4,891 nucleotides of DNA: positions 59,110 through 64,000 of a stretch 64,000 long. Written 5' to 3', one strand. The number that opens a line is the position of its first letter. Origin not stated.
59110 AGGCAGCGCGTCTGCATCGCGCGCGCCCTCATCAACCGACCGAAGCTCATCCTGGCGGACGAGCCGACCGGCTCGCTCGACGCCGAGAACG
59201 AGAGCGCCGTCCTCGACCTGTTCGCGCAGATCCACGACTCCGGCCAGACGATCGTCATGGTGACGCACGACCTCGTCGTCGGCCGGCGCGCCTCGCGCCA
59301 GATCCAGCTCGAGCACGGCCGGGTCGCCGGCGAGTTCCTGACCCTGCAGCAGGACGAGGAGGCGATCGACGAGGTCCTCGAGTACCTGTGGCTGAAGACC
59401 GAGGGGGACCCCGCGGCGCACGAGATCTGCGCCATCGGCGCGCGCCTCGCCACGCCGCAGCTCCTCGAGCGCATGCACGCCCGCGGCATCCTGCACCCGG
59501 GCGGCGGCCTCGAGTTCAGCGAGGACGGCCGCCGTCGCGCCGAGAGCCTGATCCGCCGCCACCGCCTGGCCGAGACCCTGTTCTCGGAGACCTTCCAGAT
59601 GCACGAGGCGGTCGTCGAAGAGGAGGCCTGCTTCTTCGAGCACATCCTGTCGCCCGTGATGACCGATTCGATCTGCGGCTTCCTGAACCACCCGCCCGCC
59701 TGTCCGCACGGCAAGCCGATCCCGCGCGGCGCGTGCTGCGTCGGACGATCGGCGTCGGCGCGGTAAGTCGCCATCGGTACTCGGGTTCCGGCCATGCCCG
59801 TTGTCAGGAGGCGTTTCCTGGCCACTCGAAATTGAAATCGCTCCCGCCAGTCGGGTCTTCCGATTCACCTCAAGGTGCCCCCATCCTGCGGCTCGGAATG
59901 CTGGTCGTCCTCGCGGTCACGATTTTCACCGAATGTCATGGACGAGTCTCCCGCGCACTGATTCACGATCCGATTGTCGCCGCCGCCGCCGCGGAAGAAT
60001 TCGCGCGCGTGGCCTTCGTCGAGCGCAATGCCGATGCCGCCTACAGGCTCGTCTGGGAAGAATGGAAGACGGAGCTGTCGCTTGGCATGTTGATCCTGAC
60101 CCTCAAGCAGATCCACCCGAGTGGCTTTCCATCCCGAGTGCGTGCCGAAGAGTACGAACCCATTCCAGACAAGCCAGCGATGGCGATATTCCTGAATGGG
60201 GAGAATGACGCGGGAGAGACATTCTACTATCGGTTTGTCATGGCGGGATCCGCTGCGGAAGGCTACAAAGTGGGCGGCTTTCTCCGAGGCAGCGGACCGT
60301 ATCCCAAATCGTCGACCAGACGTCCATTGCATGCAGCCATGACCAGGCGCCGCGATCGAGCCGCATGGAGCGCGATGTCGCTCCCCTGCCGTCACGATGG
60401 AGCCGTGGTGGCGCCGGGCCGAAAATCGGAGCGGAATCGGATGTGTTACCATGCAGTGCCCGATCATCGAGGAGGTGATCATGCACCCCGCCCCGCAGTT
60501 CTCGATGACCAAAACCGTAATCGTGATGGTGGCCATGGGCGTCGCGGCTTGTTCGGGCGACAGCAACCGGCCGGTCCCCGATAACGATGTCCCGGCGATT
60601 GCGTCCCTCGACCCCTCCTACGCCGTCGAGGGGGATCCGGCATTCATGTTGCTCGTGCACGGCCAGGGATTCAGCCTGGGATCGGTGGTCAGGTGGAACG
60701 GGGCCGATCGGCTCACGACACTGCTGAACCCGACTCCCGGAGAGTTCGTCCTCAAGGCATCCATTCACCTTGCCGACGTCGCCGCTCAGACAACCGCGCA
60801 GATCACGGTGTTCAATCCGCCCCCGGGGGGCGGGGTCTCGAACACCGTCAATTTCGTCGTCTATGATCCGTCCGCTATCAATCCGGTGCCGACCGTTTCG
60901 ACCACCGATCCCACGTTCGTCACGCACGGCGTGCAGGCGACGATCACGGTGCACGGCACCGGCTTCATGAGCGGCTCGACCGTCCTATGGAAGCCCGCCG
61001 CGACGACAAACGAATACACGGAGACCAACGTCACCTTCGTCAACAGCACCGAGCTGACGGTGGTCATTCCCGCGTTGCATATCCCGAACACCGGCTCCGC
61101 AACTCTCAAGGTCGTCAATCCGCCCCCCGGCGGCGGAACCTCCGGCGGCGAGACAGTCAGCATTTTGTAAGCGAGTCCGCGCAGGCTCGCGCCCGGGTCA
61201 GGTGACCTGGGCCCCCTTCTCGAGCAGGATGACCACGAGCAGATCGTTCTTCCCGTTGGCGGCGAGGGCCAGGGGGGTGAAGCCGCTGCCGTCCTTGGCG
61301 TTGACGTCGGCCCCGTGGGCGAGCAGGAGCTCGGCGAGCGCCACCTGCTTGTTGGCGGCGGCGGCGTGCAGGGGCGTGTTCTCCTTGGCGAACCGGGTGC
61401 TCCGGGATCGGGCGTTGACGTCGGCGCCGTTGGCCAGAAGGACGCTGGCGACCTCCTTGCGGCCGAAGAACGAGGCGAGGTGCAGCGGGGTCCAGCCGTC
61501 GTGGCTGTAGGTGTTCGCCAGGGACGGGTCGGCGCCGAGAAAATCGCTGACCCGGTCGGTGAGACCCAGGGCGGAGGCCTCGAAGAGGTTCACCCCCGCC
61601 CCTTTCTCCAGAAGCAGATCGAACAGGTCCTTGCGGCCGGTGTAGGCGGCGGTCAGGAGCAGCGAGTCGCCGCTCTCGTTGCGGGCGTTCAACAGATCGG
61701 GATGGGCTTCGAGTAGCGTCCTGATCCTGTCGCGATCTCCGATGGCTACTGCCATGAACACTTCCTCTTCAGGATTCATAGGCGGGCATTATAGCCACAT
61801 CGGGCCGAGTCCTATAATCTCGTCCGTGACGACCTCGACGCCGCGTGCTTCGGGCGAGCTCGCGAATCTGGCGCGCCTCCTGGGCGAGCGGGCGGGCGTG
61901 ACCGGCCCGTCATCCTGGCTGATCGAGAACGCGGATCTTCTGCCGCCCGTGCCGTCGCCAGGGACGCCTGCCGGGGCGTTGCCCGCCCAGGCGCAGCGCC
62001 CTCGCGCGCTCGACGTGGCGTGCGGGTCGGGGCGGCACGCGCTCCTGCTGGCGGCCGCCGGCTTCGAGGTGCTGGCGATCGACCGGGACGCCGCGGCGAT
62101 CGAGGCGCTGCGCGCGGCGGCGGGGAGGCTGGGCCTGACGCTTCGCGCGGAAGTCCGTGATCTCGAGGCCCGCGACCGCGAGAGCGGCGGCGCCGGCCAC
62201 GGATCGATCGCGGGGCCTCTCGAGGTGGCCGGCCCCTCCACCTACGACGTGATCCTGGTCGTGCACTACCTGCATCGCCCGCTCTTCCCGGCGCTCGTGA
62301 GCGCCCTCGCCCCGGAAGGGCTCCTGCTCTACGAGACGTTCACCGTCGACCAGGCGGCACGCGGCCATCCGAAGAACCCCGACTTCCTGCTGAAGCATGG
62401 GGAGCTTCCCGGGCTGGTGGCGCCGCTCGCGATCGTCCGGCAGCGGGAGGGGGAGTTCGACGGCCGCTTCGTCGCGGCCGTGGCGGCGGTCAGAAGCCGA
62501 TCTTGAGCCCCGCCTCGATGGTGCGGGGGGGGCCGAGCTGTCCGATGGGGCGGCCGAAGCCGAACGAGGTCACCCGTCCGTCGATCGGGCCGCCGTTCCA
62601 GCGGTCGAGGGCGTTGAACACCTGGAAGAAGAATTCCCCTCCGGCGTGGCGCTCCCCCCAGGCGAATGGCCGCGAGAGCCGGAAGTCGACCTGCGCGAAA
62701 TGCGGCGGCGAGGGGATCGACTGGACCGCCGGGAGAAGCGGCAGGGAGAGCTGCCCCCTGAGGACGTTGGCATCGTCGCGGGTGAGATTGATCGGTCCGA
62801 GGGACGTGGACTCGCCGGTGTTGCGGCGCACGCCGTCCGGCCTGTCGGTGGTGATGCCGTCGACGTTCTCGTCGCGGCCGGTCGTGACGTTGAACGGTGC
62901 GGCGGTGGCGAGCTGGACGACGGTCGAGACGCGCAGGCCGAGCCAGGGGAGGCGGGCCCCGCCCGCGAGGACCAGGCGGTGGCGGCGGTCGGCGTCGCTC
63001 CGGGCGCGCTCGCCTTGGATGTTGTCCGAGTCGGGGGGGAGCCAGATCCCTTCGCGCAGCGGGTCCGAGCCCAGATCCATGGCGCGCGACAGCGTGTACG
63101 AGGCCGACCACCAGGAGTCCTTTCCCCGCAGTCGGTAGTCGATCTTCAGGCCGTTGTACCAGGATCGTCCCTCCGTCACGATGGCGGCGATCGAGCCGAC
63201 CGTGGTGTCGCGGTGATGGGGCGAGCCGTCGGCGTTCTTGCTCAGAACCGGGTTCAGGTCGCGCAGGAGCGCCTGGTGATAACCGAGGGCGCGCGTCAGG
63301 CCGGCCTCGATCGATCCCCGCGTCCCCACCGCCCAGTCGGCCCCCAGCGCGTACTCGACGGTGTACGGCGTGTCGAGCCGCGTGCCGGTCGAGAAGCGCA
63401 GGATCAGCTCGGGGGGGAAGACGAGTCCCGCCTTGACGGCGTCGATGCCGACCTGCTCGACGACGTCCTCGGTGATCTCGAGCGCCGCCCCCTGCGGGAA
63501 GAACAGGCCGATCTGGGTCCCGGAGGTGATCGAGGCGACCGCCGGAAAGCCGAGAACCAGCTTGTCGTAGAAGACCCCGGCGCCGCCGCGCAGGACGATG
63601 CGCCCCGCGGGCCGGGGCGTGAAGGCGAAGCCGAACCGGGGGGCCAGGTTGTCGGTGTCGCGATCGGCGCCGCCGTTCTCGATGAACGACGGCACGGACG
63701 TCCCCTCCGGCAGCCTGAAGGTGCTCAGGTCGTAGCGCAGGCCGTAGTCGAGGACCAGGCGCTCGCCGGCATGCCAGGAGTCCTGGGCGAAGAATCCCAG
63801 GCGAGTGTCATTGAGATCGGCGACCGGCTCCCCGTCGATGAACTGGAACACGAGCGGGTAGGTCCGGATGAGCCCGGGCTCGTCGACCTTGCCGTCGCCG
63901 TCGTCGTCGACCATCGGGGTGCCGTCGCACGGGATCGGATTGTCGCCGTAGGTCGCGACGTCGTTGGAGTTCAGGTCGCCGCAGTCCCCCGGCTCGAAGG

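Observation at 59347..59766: ABC-transporter ATPase carrying a complete DtxR/MntR-like metal-sensor module at its C-terminus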

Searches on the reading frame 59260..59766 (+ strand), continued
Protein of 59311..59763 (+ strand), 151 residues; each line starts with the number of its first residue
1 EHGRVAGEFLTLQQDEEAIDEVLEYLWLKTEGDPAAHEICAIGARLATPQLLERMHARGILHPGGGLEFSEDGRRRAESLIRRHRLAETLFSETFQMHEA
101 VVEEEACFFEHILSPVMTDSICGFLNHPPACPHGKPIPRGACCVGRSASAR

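Call 54: search_protein_families(library=pfam, proteins=[window:59329-59763:+, P0083, P0047, P0034], max_evalue=10)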
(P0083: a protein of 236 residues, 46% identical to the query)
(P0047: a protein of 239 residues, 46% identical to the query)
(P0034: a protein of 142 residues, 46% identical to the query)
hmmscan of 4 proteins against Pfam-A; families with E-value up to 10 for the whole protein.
window:59329-59763:+ (145 aa): 1 family
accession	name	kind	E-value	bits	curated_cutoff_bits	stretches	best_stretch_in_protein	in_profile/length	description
PF02742.21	Fe_dep_repr_C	-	1.9e-24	85.9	27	1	65-133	2-70/70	Iron dependent repressor, metal binding and dimerisation domain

P0083 (236 aa): 2 families
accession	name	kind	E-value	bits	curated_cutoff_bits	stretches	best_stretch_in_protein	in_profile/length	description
PF02742.21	Fe_dep_repr_C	-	1.1e-25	89.9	27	1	81-149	2-70/70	Iron dependent repressor, metal binding and dimerisation domain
PF04023.20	FeoA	-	1.3e-13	51.2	23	1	165-234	1-73/74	FeoA domain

P0047 (239 aa): 4 families
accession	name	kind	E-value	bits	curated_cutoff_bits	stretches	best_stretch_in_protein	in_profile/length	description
PF02742.21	Fe_dep_repr_C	-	1.3e-25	89.6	27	1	85-152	3-70/70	Iron dependent repressor, metal binding and dimerisation domain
PF04023.20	FeoA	-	4e-14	52.9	23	1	169-237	2-73/74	FeoA domain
PF25213.1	HVO_A0261_N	-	0.00032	21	35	1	19-95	2-76/86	HVO_A0261 N-terminal domain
PF20008.5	DUF6429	-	0.19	11.9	31.6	1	33-97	9-68/71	Domain of unknown function (DUF6429)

P0034 (142 aa): 1 family
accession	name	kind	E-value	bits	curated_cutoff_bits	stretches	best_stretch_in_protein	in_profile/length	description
PF02742.21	Fe_dep_repr_C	-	8.6e-24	83.8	27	1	66-133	3-70/70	Iron dependent repressor, metal binding and dimerisation domain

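Call 68: search_solved_structures(query=A4, max_evalue=0.001, show_alignments=5)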
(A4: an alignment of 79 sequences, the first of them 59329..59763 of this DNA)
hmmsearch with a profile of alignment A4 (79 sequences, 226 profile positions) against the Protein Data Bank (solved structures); distinct sequences matched with E-value up to 0.001: 34.
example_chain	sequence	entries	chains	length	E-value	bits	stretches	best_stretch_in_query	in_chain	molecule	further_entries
7b1v_A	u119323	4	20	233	8e-26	94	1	18-196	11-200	DtxR family iron (Metal) dependent repressor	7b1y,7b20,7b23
7b24_A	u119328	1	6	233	9.3e-26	93.8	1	18-196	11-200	DtxR family iron (Metal) dependent repressor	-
7b25_A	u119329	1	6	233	1.6e-25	93.1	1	18-196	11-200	DtxR family iron (Metal) dependent repressor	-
1fx7_A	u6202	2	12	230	1.2e-23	87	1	18-225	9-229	IRON-DEPENDENT REPRESSOR IDER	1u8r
1b1b_A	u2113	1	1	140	1.6e-22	83.3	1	17-138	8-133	PROTEIN (IRON DEPENDENT REGULATOR)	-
2isy_A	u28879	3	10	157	2.3e-22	82.7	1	17-138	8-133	Iron-dependent repressor ideR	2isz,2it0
3glx_A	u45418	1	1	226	4.9e-21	78.4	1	17-221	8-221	Diphtheria toxin repressor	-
1bi0_A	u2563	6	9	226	5.7e-21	78.2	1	17-221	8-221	DIPHTHERIA TOXIN REPRESSOR | DIPHTHERIA TOX REPRESSOR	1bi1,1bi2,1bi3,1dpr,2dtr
1c0w_A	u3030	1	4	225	5.9e-21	78.1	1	18-221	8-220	DIPHTHERIA TOXIN REPRESSOR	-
1fwz_A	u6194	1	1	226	1.9e-20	76.4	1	18-221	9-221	DIPHTHERIA TOXIN REPRESSOR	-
5zr4_A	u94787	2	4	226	5.1e-20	75.1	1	18-200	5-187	Metal-dependent transcriptional regulator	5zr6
1p92_A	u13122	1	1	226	1.2e-19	73.9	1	17-221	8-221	Diphtheria toxin repressor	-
1g3y_A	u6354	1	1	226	1.4e-19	73.7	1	17-221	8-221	DIPHTHERIA TOXIN REPRESSOR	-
1g3s_A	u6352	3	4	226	4.2e-19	72.1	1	17-221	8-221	DIPHTHERIA TOXIN REPRESSOR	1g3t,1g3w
2qqb_A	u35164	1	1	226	9.1e-19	71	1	17-221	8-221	Diphtheria toxin repressor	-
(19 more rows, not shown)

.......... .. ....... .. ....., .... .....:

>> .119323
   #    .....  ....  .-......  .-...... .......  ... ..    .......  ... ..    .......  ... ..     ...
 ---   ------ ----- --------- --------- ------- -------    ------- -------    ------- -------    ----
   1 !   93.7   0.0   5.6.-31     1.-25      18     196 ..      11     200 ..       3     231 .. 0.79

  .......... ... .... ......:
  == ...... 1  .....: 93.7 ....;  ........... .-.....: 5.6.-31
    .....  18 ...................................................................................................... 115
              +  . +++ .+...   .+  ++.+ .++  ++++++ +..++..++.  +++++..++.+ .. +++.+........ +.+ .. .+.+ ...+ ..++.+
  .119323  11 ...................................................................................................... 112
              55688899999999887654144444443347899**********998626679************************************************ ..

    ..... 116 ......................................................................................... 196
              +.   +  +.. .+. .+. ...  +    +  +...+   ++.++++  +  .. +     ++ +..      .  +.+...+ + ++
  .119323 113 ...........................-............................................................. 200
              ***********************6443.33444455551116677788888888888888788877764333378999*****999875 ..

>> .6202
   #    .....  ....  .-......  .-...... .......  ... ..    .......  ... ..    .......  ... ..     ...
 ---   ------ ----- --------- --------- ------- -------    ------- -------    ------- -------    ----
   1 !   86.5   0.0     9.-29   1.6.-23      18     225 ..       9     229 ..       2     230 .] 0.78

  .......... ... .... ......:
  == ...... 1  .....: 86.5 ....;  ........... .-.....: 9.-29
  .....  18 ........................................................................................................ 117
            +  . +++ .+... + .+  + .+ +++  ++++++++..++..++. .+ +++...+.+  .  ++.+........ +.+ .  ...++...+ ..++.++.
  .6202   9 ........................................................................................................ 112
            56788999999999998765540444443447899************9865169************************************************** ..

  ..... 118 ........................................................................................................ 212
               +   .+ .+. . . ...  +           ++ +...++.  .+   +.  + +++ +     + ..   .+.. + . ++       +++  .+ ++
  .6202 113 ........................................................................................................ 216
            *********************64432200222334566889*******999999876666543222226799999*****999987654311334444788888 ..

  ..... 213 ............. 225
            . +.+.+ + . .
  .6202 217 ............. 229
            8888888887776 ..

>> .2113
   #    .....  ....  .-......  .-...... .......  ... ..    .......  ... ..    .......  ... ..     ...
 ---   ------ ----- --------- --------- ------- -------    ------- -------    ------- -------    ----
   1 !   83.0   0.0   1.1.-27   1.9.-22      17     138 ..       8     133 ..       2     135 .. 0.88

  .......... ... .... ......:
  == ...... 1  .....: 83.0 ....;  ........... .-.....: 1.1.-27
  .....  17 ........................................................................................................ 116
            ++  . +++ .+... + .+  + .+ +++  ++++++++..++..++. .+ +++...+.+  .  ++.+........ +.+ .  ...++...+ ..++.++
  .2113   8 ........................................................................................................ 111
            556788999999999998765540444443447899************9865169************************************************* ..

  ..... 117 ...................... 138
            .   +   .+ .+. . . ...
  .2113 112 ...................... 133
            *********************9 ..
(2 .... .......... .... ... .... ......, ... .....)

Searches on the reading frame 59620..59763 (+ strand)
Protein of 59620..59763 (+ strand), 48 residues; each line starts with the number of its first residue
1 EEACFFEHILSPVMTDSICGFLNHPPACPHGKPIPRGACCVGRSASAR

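Call 64: search_solved_structures(query=window:59620-59763:+, max_evalue=10, show_alignments=5)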
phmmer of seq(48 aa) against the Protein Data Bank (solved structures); distinct sequences matched with E-value up to 10: 17.
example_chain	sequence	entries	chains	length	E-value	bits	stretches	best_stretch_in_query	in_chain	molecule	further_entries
5cvi_A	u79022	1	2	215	6.8e-05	26.3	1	1-37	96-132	SloR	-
7b25_A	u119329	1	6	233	0.0078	19.8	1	2-36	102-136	DtxR family iron (Metal) dependent repressor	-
7b1v_A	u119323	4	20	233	0.0078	19.8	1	2-36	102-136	DtxR family iron (Metal) dependent repressor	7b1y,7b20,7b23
7b24_A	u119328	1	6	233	0.0079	19.8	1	2-36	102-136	DtxR family iron (Metal) dependent repressor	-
2isy_A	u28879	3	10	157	0.008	19.8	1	2-36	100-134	Iron-dependent repressor ideR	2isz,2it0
1b1b_A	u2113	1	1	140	0.0085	19.7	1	2-35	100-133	PROTEIN (IRON DEPENDENT REGULATOR)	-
3hrs_A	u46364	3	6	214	0.0092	19.6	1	1-36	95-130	Metalloregulator ScaR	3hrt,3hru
1fx7_A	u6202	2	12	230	0.015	19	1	2-35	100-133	IRON-DEPENDENT REPRESSOR IDER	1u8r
6o5c_A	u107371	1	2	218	0.015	18.9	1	2-37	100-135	Putative metal-dependent transcriptional regulator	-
8pvt_A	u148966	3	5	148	0.1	16.3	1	2-36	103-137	Iron dependent repressor, putative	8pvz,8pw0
2x4h_A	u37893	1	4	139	0.32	14.8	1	5-35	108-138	HYPOTHETICAL PROTEIN SSO2273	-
1g3y_A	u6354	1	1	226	1.5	12.7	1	1-36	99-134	DIPHTHERIA TOXIN REPRESSOR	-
1c0w_A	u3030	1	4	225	1.6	12.7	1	1-36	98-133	DIPHTHERIA TOXIN REPRESSOR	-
1bi0_A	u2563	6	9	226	1.6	12.6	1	1-36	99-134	DIPHTHERIA TOXIN REPRESSOR | DIPHTHERIA TOX REPRESSOR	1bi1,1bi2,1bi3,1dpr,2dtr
1fwz_A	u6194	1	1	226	1.6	12.6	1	1-36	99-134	DIPHTHERIA TOXIN REPRESSOR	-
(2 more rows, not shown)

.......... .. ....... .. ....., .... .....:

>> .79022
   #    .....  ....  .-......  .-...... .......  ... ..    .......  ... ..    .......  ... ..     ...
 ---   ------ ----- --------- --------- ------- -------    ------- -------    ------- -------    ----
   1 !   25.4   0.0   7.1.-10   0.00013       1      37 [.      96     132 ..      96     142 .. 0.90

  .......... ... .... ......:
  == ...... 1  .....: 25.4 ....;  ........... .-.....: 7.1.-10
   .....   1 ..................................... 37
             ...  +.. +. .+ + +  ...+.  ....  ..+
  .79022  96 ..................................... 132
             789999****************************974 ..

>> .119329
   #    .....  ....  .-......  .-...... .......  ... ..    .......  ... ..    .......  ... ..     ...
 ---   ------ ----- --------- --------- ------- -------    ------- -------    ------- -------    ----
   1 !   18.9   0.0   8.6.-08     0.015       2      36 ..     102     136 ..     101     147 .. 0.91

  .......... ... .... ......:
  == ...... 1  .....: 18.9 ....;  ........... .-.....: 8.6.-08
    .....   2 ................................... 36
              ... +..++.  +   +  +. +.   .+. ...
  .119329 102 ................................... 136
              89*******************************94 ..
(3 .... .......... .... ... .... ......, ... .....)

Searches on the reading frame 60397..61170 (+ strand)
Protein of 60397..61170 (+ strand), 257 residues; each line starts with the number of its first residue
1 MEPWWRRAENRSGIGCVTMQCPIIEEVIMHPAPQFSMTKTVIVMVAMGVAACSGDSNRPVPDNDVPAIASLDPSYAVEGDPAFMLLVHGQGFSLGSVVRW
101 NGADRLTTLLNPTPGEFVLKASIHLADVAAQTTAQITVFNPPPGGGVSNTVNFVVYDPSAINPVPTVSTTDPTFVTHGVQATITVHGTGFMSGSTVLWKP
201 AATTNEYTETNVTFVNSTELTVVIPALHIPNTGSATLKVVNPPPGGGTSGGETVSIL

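Call 65: search_protein_families(library=pfam, proteins=[window:60397-61170:+], max_evalue=0.001)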
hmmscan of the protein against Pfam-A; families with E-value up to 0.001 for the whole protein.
window:60397-61170:+ (257 aa): 1 family
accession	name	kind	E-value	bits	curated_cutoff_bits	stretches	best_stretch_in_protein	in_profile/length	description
PF01833.30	TIG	-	3.1e-06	27.5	20.9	1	165-254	1-82/84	IPT/TIG domain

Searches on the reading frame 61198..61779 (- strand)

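Call 65: search_protein_families(library=pfam, proteins=[window:61198-61779:-], max_evalue=0.001)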
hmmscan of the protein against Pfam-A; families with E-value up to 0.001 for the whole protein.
window:61198-61779:- (193 aa): 7 families
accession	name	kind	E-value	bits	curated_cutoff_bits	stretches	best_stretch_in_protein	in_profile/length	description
PF00023.36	Ank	-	1.7e-30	103.8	21.1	2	94-125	1-32/33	Ankyrin repeat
PF12796.13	Ank_2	-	7.1e-26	91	27.3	2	8-124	2-89/90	Ankyrin repeats (3 copies)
PF13606.12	Ank_3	-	9.1e-24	81.1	22.3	2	94-123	1-30/30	Ankyrin repeat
PF13637.12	Ank_4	-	1.5e-21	76.4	22.7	3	137-174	1-38/50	Ankyrin repeats (many copies)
PF13857.12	Ank_5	-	3.5e-15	56.4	27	2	133-173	16-56/56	Ankyrin repeats (many copies)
PF24521.3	Ank_KRIT1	-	1.9e-08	34.6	80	0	81-155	38-107/149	KRIT1 ankyrin-repeats domain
PF23745.1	ANK_LRRK2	-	9.1e-05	22.8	27.5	0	137-191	35-89/130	LRRK2 ANK repeat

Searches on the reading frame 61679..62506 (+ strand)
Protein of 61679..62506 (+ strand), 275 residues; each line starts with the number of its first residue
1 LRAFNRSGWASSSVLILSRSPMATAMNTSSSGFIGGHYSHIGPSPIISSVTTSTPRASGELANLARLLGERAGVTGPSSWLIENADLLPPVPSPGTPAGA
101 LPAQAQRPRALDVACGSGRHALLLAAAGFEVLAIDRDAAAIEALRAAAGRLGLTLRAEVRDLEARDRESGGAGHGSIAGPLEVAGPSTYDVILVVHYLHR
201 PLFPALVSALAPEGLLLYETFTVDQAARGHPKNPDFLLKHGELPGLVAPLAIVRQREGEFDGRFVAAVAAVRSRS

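Call 65: search_protein_families(library=pfam, proteins=[window:61679-62506:+], max_evalue=0.001)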
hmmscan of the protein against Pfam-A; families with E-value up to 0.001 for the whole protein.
window:61679-62506:+ (275 aa): 6 families
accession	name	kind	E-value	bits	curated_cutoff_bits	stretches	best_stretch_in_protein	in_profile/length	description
PF13489.12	Methyltransf_23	-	1.1e-08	35.4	27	1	101-228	17-127/164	Methyltransferase domain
PF13649.12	Methyltransf_25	-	9.5e-08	33.1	27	1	111-166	2-59/97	Methyltransferase domain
PF03848.20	TehB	-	1e-06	28.8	20.4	1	109-164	33-89/193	Tellurite resistance protein TehB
PF08242.18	Methyltransf_12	-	2.7e-06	28.5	30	1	111-211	1-93/98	Methyltransferase domain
PF08241.18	Methyltransf_11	-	8.1e-06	26.8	21.2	1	111-166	1-58/95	Methyltransferase domain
PF13847.12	Methyltransf_31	-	2.3e-05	24.5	27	1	109-163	6-64/145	Methyltransferase domain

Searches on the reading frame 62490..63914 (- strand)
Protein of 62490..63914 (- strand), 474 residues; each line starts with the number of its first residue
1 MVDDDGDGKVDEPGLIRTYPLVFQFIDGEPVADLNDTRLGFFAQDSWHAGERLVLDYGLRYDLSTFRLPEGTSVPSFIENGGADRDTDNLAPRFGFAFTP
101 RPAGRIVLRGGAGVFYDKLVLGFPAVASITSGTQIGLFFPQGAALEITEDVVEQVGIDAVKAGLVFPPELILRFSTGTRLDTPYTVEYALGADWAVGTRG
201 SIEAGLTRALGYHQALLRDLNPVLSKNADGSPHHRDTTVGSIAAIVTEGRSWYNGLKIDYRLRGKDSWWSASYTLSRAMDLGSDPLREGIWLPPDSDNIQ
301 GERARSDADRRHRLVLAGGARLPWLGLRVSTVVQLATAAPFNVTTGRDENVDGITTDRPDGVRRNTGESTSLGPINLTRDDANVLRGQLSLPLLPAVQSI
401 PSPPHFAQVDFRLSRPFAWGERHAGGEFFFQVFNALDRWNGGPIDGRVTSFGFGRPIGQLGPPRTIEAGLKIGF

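Call 65: search_protein_families(library=pfam, proteins=[window:62490-63914:-], max_evalue=0.001)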
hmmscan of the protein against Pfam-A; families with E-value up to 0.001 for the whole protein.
window:62490-63914:- (474 aa): 2 families
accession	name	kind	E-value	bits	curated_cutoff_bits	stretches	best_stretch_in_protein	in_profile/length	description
PF25183.1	OMP_b-brl_4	-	1.8e-45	156.2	30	1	28-466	357-837/838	Outer membrane beta barrel domain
PF00593.30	TonB_dep_Rec_b-barrel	-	2e-07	31.7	27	1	30-113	162-238/436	TonB dependent receptor-like, beta-barrel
